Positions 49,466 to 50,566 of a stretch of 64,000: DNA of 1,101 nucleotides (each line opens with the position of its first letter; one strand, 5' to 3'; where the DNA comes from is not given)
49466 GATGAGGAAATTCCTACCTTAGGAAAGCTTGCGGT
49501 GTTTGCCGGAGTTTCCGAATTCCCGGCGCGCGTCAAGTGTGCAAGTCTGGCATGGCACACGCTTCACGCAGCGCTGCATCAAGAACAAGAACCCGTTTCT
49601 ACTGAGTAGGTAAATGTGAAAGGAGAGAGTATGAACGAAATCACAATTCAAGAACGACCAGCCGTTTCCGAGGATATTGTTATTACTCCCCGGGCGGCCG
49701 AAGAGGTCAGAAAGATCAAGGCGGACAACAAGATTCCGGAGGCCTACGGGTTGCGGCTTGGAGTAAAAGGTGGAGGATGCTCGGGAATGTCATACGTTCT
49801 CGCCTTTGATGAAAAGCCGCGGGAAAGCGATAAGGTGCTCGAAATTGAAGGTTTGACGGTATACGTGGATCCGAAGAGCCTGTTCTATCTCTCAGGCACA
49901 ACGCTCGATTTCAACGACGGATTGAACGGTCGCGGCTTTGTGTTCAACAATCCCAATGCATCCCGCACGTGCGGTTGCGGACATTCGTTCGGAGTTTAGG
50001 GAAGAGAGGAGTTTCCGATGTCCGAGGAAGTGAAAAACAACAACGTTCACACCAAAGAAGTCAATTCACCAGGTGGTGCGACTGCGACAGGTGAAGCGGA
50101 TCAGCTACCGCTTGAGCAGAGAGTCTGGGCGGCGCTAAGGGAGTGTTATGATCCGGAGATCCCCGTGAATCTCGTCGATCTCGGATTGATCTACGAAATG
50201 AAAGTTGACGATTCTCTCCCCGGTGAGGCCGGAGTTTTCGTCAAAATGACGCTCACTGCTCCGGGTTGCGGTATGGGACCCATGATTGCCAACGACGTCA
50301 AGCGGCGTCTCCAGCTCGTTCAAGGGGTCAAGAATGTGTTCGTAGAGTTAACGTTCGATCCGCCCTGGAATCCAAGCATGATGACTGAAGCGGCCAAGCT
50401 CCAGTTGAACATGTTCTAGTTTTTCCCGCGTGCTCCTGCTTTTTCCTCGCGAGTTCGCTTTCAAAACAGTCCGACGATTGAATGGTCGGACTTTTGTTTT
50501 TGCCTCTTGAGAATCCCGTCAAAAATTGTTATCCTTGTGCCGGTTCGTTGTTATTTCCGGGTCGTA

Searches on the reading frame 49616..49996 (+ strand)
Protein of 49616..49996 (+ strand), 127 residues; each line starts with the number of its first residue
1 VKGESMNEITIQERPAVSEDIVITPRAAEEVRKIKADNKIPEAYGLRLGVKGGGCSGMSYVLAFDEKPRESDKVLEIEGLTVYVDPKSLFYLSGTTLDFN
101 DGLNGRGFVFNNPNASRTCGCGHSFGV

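Call 3: search_protein_families(library=pfam, proteins=[window:49616-49996:+], max_evalue=0.1)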
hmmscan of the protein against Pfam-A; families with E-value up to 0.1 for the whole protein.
window:49616-49996:+ (127 aa): 1 family
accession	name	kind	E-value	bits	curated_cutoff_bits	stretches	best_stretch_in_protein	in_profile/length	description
PF01521.26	Fe-S_biosyn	-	7.5e-23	81.3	26.3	1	21-122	3-109/110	Iron-sulphur cluster biosynthesis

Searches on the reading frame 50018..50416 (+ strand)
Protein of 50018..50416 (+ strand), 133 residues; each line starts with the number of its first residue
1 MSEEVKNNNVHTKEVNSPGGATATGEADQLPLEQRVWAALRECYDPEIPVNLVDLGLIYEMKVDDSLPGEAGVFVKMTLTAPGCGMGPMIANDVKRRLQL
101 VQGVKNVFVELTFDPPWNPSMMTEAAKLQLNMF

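Call 3: search_protein_families(library=pfam, proteins=[window:50018-50416:+], max_evalue=0.1)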
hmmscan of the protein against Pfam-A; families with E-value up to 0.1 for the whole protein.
window:50018-50416:+ (133 aa): 1 family
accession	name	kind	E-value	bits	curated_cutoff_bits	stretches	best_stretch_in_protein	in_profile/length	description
PF01883.24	FeS_assembly_P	-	1.7e-15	57.5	23.5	1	33-107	1-71/73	Iron-sulfur cluster assembly protein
